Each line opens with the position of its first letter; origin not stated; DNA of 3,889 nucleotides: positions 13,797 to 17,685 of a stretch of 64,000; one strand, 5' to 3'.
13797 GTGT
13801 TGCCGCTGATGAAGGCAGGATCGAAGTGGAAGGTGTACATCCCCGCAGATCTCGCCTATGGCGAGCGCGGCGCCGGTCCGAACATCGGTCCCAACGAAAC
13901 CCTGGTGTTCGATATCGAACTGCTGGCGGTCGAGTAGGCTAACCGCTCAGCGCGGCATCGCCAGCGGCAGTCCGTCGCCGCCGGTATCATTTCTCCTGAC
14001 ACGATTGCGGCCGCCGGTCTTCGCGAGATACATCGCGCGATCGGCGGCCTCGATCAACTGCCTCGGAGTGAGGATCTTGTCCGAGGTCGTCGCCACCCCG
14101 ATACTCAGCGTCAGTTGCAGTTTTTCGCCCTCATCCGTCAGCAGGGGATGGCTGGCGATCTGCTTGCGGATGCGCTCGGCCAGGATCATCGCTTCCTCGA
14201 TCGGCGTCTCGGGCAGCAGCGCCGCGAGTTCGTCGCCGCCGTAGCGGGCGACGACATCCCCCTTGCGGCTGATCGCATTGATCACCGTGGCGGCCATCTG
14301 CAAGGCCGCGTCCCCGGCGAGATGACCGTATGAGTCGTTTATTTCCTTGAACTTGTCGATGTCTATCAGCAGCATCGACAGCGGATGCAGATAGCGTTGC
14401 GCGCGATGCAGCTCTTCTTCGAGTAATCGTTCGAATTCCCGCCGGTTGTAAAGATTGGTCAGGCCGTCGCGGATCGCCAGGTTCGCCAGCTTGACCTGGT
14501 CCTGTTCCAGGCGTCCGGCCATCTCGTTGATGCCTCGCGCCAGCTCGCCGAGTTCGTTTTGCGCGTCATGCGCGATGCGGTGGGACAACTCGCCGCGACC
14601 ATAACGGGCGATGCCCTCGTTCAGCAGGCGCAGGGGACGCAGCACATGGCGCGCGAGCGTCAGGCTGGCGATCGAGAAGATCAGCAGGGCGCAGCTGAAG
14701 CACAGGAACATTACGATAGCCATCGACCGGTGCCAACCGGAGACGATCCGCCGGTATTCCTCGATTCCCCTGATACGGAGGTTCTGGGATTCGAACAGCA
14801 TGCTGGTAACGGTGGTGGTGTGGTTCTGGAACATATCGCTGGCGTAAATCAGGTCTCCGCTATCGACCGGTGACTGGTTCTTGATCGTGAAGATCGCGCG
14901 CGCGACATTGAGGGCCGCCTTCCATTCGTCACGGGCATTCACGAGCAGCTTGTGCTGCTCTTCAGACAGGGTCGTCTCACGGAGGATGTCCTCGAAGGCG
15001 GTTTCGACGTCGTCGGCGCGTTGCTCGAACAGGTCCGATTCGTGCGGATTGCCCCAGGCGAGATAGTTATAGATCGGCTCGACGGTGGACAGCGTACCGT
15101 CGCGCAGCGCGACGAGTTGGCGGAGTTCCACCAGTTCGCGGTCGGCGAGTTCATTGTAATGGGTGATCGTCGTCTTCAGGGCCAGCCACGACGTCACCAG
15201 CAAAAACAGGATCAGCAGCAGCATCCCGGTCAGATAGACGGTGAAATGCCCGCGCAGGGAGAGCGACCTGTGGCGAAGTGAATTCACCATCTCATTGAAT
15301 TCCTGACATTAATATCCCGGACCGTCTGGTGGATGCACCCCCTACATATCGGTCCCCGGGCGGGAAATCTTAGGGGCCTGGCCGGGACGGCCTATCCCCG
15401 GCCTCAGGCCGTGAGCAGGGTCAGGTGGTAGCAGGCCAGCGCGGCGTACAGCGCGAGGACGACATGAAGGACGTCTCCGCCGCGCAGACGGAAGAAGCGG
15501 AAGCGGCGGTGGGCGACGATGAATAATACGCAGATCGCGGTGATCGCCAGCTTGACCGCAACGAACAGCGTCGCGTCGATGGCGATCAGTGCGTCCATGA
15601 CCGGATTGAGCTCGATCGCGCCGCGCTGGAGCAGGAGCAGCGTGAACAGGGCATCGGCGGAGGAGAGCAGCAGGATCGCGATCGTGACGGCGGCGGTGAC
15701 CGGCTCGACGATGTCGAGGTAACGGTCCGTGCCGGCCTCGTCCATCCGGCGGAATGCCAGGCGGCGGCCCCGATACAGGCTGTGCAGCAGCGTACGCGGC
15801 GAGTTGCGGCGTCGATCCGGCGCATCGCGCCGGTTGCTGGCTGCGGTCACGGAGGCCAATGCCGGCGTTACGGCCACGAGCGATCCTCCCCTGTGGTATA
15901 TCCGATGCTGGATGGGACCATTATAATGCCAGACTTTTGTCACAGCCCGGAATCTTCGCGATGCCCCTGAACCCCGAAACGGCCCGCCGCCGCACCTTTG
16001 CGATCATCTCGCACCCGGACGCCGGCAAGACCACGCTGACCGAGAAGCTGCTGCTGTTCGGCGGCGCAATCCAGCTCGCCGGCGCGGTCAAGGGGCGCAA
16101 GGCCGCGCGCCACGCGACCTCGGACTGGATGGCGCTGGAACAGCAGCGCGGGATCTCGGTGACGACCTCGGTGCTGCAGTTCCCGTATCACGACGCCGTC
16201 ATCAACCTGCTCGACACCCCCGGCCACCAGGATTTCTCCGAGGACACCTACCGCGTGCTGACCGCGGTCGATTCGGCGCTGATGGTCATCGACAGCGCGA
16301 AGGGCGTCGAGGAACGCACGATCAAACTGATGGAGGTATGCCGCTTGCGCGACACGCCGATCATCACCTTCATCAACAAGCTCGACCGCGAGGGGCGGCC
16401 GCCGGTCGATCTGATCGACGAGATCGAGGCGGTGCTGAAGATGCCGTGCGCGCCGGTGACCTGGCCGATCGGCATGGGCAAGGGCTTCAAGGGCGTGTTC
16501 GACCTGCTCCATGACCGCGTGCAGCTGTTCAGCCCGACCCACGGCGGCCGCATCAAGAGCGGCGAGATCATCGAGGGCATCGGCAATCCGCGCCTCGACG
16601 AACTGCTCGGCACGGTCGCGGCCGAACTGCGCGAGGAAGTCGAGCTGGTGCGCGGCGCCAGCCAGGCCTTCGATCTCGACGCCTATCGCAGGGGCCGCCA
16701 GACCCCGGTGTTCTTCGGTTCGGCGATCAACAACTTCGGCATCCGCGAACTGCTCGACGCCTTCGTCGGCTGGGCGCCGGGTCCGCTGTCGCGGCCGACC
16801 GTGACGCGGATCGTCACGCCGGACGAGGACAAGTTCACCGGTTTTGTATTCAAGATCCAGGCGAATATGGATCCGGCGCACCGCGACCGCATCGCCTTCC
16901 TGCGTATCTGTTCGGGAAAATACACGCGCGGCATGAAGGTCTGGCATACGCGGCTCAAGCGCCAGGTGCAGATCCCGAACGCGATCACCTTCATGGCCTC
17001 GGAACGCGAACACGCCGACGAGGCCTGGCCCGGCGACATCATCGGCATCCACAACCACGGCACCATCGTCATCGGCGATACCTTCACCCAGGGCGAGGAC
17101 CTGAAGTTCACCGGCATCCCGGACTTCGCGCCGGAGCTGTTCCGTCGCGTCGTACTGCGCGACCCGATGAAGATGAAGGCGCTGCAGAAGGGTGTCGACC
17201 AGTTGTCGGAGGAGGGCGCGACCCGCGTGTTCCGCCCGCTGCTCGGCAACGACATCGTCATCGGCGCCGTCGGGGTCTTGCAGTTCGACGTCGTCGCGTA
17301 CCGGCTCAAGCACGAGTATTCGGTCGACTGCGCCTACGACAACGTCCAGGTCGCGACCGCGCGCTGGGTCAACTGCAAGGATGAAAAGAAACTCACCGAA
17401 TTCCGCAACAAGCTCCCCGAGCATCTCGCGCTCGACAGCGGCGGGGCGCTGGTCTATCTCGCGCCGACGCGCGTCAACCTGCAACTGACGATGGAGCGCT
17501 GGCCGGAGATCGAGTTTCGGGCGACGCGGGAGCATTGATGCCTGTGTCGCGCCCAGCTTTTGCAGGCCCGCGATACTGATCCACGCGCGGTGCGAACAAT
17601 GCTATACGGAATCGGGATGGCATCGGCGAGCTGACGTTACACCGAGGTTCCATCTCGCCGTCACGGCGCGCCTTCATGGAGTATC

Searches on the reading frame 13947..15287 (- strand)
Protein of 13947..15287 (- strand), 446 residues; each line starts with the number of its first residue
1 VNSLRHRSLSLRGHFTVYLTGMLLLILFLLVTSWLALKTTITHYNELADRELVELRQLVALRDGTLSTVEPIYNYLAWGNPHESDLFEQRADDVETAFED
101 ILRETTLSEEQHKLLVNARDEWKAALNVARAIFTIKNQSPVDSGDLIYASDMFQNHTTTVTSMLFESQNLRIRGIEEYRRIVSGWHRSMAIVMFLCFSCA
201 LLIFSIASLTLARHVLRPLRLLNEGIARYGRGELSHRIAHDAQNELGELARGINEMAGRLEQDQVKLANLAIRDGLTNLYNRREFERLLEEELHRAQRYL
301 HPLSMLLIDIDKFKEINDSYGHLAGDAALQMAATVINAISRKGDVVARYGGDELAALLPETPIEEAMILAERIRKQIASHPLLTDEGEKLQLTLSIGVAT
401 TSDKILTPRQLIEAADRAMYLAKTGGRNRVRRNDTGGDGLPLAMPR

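Call 9: search_protein_families(library=pfam, proteins=[window:13947-15287:-], max_evalue=0.01)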
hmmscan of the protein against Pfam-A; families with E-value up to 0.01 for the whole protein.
window:13947-15287:- (446 aa): 2 families
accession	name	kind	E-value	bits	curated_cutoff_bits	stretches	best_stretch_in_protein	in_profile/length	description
PF00990.26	GGDEF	-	1.3e-48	165.2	23.8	1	271-429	1-161/161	Diguanylate cyclase, GGDEF domain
PF00672.30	HAMP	-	2.3e-14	53.9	25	1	211-262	2-53/53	HAMP domain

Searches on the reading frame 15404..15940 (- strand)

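Call 9: search_protein_families(library=pfam, proteins=[window:15404-15940:-], max_evalue=0.01)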
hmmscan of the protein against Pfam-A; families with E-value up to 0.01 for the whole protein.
window:15404-15940:- (178 aa): 1 family
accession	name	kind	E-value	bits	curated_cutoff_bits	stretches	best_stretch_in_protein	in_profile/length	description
PF18902.5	DUF5658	-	9.7e-17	62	25.2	1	90-173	1-82/82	Domain of unknown function (DUF5658)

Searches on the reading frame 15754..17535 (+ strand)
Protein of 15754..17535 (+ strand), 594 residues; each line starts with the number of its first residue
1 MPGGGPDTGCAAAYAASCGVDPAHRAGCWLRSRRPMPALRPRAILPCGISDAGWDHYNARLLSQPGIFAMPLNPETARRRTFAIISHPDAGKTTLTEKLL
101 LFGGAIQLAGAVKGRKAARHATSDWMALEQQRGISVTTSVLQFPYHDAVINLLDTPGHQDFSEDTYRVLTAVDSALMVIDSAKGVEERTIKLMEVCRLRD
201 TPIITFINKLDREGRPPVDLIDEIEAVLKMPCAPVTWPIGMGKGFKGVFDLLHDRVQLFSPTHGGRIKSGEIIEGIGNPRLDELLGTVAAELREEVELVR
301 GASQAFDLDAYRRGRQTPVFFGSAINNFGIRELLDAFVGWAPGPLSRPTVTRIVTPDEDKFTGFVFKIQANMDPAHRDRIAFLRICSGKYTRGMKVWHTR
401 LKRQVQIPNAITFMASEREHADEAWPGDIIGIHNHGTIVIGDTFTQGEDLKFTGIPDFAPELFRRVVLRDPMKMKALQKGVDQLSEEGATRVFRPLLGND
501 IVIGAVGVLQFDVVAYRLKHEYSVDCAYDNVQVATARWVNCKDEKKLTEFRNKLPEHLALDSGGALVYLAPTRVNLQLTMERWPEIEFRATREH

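Call 9: search_protein_families(library=pfam, proteins=[window:15754-17535:+], max_evalue=0.01)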
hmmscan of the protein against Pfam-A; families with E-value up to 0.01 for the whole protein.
window:15754-17535:+ (594 aa): 5 families
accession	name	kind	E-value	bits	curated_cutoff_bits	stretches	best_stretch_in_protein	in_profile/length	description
PF00009.33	GTP_EFTU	-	2.1e-48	164.8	26.5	1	78-342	2-187/188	Elongation factor Tu GTP binding domain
PF16658.11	RF3_C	-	6.1e-46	155.9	40.1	1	452-579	1-131/132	Class II release factor RF3, C-terminal domain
PF22042.2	EF-G_D2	-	2.5e-25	88.8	27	1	360-446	1-83/84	Elongation factor G domain 2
PF03144.31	GTP_EFTU_D2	-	2e-09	38.2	30.3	1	379-445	2-73/73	Elongation factor Tu domain 2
PF01926.29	MMR_HSR1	-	2.3e-05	24.9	21.9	1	82-209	2-113/113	50S ribosome-binding GTPase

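Call 39: find_homologous_proteins(query=window:15961-17535:+, max_evalue=1e-100)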
Query window:15961-17535:+ (525 aa): 8000 proteins with E <= 1e-100 among 8000 candidates; the best 120 are listed.
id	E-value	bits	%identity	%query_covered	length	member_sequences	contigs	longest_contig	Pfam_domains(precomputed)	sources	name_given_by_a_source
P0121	0.0e+0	1114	91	100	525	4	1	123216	PF01926.30,PF00009.34,PF16658.12,PF03144.32,PF22042.3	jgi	jgi:peptide chain release factor 3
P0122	0.0e+0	1038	85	100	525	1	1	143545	PF00009.34,PF16658.12,PF03144.32,PF22042.3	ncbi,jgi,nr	ncbi:MAG: peptide chain release factor 3 [Gammaproteobacteria bacterium]|jgi:peptide chain release f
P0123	0.0e+0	1031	84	100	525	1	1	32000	PF01926.30,PF00009.34,PF16658.12,PF03144.32,PF22042.3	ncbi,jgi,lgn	jgi:peptide chain release factor 3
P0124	0.0e+0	1020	84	100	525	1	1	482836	PF01926.30,PF00009.34,PF16658.12,PF03144.32,PF22042.3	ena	-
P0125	0.0e+0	1019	83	100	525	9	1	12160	PF00009.34,PF16658.12,PF03144.32,PF22042.3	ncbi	-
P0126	0.0e+0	1018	84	100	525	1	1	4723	PF01926.30,PF00009.34,PF16658.12,PF03144.32,PF22042.3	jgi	jgi:peptide chain release factor 3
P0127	0.0e+0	1015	83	100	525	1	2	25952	PF01926.30,PF00009.34,PF16658.12,PF03144.32,PF22042.3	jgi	jgi:peptide chain release factor 3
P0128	0.0e+0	1013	83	100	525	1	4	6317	PF01926.30,PF00009.34,PF16658.12,PF03144.32,PF22042.3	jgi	jgi:peptide chain release factor 3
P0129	0.0e+0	1011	82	100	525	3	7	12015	PF00009.34,PF16658.12,PF03144.32,PF22042.3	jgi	jgi:peptide chain release factor 3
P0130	0.0e+0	1009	82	100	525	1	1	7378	PF01926.30,PF00009.34,PF16658.12,PF03144.32,PF22042.3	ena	-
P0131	5.3e-296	1000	82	100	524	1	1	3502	PF01926.30,PF00009.34,PF16658.12,PF03144.32,PF22042.3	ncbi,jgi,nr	ncbi:MAG: peptide chain release factor 3 [Chromatiales bacterium]|jgi:peptide chain release factor 3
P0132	3.0e-284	961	78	100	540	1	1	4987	PF01926.30,PF00009.34,PF16658.12,PF03144.32,PF22042.3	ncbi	-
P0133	5.3e-283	957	78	100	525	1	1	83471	PF00009.34,PF16658.12,PF03144.32,PF22042.3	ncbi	-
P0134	1.2e-282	956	78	100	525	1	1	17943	PF01926.30,PF00009.34,PF16658.12,PF03144.32,PF22042.3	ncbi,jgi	-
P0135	1.6e-282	956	78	99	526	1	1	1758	PF01926.30,PF00009.34,PF16658.12,PF03144.32,PF22042.3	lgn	-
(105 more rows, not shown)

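Call 40: find_encoding_contigs(protein=P0121, flank=10000, max_places=2)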
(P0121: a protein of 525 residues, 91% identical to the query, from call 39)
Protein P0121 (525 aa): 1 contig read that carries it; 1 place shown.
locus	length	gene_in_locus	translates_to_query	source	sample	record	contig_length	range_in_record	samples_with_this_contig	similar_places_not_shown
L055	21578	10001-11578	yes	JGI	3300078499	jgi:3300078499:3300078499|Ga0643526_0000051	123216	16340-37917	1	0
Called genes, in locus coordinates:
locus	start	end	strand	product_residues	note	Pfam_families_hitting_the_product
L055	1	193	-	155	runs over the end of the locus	PF08534:Redoxin, PF00578:AhpC-TSA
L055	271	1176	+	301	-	PF00701:DHDPS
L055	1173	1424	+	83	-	-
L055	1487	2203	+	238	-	PF01259:SAICAR_synt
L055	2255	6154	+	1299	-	PF18076:FGAR-AT_N, PF18072:FGAR-AT_linker, PF02769:AIRS_C, PF22689:FGAR-AT_PurM_N-like, PF02769:AIRS_C, PF13507:GATase_5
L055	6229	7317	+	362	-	PF01832:Glucosaminidase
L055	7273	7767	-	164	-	-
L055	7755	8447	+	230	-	PF01346:FKBP_N, PF00254:FKBP_C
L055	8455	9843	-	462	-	PF00672:HAMP, PF00990:GGDEF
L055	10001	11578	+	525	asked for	PF00009:GTP_EFTU, PF01926:MMR_HSR1 (faint), PF22042:EF-G_D2, PF03144:GTP_EFTU_D2, PF16658:RF3_C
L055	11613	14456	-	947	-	PF00133:tRNA-synt_1, PF09334:tRNA-synt_1g (weak), PF13603:tRNA-synt_1_2 (weak), PF08264:Anticodon_1, PF10458:Val_tRNA-synt_C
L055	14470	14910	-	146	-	PF04364:DNA_pol3_chi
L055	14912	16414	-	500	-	PF02789:Peptidase_M17_N, PF00883:Peptidase_M17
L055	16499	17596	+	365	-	PF03739:LptF_LptG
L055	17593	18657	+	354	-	PF03739:LptF_LptG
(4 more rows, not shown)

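Call 41: find_encoding_contigs(protein=P0122, flank=10000, max_places=2)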
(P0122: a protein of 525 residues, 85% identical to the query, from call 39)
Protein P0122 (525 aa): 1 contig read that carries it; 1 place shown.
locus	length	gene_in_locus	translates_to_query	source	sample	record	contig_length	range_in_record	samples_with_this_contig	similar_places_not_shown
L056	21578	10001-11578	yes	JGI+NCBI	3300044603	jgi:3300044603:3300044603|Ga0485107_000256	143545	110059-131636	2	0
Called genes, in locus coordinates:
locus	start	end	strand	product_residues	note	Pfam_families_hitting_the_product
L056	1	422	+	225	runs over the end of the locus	PF01887:SAM_HAT_N, PF20257:SAM_HAT_C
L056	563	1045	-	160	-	PF00578:AhpC-TSA, PF08534:Redoxin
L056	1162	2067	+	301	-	PF00701:DHDPS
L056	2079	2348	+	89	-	-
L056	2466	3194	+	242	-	PF01259:SAICAR_synt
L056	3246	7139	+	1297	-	PF18076:FGAR-AT_N, PF18072:FGAR-AT_linker, PF02769:AIRS_C, PF22689:FGAR-AT_PurM_N-like, PF02769:AIRS_C, PF13507:GATase_5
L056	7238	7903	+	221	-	PF01346:FKBP_N, PF00254:FKBP_C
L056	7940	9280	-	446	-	PF00672:HAMP, PF26769:HAMP_PhoQ (faint), PF00990:GGDEF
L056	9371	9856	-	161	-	PF18902:DUF5658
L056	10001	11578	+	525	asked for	PF00009:GTP_EFTU, PF22042:EF-G_D2, PF03144:GTP_EFTU_D2, PF16658:RF3_C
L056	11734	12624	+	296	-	PF09084:NMT1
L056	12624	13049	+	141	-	PF00472:RF-1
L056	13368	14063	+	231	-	PF00230:MIP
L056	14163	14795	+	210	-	PF13489:Methyltransf_23, PF13847:Methyltransf_31, PF08241:Methyltransf_11, PF08242:Methyltransf_12, PF13649:Methyltransf_25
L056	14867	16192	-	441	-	PF00724:Oxidored_FMN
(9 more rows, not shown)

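Call 42: find_encoding_contigs(protein=P0124, flank=10000, max_places=2)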
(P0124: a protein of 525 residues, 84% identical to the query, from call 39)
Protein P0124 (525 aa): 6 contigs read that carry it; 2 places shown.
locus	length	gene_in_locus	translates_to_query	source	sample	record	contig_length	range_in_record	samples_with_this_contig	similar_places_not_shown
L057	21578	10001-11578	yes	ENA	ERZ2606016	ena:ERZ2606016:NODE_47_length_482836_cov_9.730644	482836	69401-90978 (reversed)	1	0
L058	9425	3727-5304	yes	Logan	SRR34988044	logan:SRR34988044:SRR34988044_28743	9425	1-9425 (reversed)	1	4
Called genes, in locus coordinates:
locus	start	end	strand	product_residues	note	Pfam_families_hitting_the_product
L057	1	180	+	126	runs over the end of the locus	PF01196:Ribosomal_L17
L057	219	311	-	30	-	-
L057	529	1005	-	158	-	PF08534:Redoxin, PF00578:AhpC-TSA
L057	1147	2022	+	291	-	PF00701:DHDPS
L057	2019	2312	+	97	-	-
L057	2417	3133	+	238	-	PF01259:SAICAR_synt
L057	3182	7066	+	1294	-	PF18076:FGAR-AT_N, PF18072:FGAR-AT_linker, PF02769:AIRS_C, PF22689:FGAR-AT_PurM_N-like, PF02769:AIRS_C, PF13507:GATase_5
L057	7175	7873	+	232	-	PF01346:FKBP_N, PF00254:FKBP_C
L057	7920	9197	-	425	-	PF00672:HAMP, PF26769:HAMP_PhoQ (faint), PF00990:GGDEF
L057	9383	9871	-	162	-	PF18902:DUF5658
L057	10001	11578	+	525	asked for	PF00009:GTP_EFTU, PF01926:MMR_HSR1 (faint), PF22042:EF-G_D2, PF03144:GTP_EFTU_D2, PF16658:RF3_C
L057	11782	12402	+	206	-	PF01810:LysE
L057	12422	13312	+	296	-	PF09084:NMT1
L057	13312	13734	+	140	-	PF00472:RF-1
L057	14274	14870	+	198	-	PF03729:DUF308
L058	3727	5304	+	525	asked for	PF00009:GTP_EFTU, PF01926:MMR_HSR1 (faint), PF22042:EF-G_D2, PF03144:GTP_EFTU_D2, PF16658:RF3_C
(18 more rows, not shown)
